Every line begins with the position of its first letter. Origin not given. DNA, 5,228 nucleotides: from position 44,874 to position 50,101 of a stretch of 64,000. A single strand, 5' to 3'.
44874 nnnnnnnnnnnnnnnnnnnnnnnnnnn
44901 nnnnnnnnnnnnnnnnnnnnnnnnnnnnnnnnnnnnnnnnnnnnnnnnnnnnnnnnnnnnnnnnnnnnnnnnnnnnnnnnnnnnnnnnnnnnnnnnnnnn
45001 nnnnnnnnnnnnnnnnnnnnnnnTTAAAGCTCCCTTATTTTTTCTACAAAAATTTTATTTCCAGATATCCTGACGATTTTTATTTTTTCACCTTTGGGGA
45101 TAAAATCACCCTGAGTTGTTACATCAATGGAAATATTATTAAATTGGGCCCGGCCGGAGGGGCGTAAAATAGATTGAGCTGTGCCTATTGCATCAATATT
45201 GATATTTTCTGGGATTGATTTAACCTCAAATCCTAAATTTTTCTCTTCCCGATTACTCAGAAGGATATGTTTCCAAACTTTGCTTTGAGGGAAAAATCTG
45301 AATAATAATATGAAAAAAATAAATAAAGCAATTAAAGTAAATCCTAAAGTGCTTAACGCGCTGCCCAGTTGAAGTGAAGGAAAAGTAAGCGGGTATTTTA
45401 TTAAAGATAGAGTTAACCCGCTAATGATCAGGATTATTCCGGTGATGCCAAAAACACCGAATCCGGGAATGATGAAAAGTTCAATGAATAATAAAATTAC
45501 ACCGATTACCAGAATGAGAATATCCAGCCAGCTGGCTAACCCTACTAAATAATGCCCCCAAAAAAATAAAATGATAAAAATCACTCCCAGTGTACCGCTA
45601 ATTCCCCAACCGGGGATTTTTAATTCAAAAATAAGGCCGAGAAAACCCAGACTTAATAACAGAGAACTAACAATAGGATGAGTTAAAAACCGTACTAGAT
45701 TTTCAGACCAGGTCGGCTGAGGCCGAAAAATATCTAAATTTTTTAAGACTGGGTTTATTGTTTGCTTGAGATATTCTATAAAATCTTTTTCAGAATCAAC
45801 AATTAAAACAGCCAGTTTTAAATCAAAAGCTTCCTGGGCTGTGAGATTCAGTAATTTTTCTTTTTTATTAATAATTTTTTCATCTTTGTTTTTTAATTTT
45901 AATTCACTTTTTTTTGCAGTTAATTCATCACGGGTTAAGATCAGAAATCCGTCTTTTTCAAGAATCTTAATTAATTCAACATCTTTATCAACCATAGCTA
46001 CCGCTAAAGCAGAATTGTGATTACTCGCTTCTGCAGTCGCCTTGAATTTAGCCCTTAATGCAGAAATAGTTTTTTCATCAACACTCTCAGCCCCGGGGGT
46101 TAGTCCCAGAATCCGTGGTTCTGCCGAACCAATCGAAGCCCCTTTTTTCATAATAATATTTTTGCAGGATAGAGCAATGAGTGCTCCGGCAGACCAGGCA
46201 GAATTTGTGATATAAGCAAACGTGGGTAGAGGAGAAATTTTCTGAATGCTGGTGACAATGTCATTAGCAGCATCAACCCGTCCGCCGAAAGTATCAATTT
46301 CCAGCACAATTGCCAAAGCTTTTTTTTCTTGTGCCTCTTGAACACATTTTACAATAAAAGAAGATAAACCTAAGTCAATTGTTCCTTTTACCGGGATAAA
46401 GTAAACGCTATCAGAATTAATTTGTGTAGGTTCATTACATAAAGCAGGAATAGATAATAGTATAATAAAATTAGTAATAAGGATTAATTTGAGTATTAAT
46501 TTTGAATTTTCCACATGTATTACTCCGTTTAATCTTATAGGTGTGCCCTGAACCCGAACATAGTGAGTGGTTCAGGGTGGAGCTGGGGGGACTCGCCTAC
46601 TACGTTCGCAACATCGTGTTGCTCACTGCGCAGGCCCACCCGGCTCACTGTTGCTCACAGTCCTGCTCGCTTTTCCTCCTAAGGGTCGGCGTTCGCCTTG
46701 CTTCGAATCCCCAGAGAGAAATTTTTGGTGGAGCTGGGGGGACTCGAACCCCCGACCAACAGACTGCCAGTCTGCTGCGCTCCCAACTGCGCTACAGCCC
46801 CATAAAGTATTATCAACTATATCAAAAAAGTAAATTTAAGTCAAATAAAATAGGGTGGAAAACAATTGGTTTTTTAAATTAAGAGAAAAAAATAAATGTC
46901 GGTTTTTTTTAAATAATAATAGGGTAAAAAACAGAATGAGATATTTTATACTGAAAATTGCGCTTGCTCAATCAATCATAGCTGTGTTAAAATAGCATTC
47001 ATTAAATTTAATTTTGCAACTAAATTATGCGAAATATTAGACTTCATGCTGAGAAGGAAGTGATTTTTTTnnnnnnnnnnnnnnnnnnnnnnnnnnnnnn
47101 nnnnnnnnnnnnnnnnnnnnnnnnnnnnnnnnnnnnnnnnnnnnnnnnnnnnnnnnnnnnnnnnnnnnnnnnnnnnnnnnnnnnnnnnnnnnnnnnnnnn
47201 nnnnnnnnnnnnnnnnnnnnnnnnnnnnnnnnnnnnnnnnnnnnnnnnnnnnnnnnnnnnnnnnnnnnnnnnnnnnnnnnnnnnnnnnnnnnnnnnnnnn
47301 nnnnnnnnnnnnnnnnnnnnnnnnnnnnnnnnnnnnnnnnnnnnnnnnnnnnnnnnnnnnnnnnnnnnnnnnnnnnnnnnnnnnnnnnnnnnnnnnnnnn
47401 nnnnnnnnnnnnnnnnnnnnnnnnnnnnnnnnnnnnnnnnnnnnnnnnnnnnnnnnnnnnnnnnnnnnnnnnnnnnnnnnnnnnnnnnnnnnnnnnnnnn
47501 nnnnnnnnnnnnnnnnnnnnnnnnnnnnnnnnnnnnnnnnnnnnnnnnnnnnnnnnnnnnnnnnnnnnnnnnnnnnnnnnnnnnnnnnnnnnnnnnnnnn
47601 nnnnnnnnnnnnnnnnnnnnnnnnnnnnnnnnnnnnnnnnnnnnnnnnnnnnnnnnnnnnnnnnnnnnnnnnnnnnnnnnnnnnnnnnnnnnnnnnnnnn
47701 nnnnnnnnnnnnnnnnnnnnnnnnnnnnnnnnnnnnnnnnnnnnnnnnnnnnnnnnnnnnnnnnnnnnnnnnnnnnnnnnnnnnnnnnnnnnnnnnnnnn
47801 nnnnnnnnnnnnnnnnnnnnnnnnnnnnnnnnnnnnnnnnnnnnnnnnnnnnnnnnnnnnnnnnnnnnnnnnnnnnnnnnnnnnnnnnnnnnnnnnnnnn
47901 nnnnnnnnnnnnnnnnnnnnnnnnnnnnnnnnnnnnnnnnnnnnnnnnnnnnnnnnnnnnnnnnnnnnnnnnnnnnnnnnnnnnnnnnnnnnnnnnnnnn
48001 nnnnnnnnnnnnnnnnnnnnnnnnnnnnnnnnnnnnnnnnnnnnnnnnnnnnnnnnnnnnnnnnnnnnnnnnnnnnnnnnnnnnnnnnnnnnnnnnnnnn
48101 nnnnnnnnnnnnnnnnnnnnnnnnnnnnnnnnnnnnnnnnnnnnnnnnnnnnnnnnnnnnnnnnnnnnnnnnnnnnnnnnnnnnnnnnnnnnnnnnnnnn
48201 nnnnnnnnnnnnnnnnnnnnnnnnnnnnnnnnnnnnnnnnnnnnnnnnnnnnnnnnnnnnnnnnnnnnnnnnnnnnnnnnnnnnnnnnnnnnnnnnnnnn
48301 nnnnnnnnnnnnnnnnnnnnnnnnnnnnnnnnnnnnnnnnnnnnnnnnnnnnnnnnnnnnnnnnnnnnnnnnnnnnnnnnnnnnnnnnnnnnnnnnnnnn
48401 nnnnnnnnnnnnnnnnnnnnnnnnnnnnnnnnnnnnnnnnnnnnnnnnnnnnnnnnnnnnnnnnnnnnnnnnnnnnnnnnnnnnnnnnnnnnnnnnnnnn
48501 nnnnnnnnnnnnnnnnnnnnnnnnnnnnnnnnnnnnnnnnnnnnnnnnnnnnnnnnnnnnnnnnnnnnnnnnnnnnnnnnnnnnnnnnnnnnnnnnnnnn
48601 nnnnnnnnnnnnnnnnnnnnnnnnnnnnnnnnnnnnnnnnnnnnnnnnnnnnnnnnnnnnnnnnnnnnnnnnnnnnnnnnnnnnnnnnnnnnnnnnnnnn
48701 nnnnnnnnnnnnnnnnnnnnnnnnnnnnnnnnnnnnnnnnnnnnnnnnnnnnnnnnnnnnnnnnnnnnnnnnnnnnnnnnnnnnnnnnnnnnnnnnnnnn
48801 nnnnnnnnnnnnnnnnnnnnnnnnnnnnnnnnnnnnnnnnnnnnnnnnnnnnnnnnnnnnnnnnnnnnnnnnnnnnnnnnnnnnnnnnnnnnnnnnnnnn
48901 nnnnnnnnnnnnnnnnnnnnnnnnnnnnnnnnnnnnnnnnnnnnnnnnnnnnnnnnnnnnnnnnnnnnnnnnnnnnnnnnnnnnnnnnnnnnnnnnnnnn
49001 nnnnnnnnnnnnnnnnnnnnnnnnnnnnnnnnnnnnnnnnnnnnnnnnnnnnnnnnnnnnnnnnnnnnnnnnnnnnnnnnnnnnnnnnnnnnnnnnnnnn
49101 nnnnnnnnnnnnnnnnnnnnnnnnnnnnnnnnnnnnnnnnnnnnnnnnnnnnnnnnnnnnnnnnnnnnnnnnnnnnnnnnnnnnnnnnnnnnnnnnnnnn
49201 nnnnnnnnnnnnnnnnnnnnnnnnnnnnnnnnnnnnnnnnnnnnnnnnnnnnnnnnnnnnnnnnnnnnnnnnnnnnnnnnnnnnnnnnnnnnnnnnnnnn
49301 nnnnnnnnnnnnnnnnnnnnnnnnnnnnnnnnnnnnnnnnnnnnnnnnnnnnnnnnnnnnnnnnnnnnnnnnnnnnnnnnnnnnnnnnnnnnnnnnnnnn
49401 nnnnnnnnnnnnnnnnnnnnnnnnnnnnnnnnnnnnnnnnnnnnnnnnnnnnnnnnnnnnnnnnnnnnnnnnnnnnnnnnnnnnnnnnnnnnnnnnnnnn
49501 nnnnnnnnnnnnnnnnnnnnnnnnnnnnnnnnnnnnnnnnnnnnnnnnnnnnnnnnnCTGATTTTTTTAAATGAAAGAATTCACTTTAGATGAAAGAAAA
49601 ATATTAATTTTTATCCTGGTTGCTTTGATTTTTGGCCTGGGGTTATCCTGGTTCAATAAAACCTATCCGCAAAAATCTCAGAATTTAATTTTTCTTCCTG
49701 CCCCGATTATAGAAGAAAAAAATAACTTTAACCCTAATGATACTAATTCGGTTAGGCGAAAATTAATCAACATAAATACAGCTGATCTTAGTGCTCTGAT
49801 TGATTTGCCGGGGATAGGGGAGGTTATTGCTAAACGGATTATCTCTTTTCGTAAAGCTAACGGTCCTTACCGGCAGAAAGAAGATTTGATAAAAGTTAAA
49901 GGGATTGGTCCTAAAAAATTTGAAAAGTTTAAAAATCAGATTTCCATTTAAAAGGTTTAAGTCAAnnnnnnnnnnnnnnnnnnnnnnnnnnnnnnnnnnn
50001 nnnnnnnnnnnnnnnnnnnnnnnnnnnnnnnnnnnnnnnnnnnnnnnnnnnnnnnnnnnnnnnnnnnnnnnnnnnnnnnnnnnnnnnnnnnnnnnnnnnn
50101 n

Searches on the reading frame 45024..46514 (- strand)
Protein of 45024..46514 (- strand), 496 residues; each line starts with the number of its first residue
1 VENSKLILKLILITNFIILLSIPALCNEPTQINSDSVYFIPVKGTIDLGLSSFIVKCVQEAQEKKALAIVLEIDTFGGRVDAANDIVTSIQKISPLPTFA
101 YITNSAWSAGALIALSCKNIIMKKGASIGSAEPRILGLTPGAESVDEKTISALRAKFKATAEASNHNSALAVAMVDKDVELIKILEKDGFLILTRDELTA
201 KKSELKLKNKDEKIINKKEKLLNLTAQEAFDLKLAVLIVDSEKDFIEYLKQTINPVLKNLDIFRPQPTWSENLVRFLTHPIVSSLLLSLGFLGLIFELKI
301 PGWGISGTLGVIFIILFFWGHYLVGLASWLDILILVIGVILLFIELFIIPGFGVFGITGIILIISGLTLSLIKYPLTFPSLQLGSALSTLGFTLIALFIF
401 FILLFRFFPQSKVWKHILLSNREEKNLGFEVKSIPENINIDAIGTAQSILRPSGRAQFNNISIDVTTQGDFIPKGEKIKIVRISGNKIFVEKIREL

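Call 82: search_protein_families(library=pfam, proteins=[window:45024-46514:-], max_evalue=0.001)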
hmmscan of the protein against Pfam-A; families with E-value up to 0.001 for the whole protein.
window:45024-46514:- (496 aa): 4 families
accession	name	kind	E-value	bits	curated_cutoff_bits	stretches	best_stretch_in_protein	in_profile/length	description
PF25145.1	NfeD1b_N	-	1.3e-40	139.5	40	1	37-212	2-174/189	NfeD1b, N-terminal domain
PF24961.1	NfeD_membrane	-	1.6e-26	93.1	26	1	282-404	2-117/119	NfeD integral membrane domain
PF01957.25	NfeD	-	1.3e-11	44.9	29.1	1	440-492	5-57/57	NfeD-like C-terminal, partner-binding domain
PF01972.22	SDH_protease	-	1.8e-07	30.9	31.3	1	38-138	65-162/286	ClpP-like SDH-type serine proteinase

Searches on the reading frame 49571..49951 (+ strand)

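Call 82: search_protein_families(library=pfam, proteins=[window:49571-49951:+], max_evalue=0.001)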
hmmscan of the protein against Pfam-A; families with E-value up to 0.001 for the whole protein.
window:49571-49951:+ (126 aa): 6 families
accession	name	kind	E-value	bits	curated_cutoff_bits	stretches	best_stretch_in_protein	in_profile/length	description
PF12836.13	HHH_3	-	1.2e-21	77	27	1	63-124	3-64/65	Helix-hairpin-helix motif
PF00633.29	HHH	-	2.4e-11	43.3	24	1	65-93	2-30/30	Helix-hairpin-helix motif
PF14520.12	HHH_5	-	2.1e-07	31.8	27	0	68-93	29-54/57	Helix-hairpin-helix domain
PF12826.13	HHH_2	-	7.5e-05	23.3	27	0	65-94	26-55/64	Helix-hairpin-helix motif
PF06514.17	PsbU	-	0.0003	21.2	24.5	1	62-122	11-67/93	Photosystem II 12 kDa extrinsic protein (PsbU)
PF03934.19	T2SSK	-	0.00046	20.9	24.2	1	66-125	1-61/63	Type II secretion system (T2SS), protein K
